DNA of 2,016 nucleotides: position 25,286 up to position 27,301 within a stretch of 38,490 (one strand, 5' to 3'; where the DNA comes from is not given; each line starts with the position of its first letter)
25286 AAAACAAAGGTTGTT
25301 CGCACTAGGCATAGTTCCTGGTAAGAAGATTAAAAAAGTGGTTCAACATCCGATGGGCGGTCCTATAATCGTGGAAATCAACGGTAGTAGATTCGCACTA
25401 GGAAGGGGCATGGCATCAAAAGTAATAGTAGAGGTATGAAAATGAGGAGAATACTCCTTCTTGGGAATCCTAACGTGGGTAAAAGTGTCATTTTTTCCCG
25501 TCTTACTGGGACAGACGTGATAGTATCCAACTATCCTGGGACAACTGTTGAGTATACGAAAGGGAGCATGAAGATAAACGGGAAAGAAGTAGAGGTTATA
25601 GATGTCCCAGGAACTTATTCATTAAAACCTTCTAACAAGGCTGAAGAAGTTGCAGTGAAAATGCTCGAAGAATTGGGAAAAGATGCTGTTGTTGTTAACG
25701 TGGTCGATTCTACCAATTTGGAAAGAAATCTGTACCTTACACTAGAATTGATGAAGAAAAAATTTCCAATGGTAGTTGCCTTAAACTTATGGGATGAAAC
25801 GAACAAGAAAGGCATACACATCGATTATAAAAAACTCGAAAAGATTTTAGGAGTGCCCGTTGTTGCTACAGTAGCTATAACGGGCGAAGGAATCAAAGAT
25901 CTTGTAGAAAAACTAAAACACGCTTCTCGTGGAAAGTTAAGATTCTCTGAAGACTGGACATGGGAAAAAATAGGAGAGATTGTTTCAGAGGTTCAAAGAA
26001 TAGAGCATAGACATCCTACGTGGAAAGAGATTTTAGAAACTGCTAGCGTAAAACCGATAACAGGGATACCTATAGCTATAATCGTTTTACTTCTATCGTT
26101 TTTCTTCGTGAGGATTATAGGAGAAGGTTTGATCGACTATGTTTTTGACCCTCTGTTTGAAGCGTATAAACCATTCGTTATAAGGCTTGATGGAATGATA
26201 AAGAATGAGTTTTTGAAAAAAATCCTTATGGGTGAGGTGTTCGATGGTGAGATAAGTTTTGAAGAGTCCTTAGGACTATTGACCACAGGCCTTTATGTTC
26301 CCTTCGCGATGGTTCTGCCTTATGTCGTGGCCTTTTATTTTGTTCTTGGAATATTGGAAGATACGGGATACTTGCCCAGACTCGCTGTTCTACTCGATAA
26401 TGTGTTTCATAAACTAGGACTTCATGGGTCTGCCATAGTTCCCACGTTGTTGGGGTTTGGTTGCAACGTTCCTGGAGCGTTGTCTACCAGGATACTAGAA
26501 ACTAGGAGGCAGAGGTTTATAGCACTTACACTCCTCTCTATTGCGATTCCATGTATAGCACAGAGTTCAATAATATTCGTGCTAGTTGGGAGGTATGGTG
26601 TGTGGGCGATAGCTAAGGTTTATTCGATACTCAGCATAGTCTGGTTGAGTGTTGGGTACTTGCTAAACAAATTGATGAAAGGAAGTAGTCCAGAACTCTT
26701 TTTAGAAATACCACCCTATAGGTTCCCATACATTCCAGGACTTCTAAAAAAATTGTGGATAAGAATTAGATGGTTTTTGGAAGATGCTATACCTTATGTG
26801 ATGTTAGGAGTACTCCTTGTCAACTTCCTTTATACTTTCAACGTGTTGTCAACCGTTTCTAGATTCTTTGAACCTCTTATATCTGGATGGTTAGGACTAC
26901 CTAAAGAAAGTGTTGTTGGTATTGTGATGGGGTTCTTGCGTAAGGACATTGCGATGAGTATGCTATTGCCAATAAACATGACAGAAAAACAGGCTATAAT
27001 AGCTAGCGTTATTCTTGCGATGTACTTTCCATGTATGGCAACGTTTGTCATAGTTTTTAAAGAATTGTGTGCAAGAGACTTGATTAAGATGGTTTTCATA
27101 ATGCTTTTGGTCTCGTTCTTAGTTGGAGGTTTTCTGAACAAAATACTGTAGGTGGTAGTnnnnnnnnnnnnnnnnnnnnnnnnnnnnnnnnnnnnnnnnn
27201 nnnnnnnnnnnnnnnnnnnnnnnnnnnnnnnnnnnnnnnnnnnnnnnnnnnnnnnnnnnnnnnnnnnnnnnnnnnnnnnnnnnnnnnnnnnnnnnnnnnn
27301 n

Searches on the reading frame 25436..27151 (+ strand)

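Call 11: search_protein_families(library=pfam, proteins=[window:25436-27151:+], max_evalue=0.00001)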
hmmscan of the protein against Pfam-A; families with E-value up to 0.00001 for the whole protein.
window:25436-27151:+ (571 aa): 6 families
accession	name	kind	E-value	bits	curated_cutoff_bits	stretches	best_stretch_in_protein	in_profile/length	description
PF02421.24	FeoB_N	-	6.8e-55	185.3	27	1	5-159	2-155/156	Ferrous iron transport protein B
PF07670.19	Gate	-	4.6e-34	117.4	29.6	2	291-385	2-102/104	Nucleoside recognition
PF01926.29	MMR_HSR1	-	3e-20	72.9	21.9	1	5-117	1-112/113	50S ribosome-binding GTPase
PF07664.17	FeoB_C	-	7.4e-10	38.8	26.6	1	395-443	4-54/54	Ferrous iron transport protein B C terminus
PF09439.16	SRPRB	-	2.3e-06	27.6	25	1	3-107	3-97/178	Signal recognition particle receptor beta subunit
PF04548.22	AIG1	-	4.3e-06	26.6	27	1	4-97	1-98/212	AIG1 family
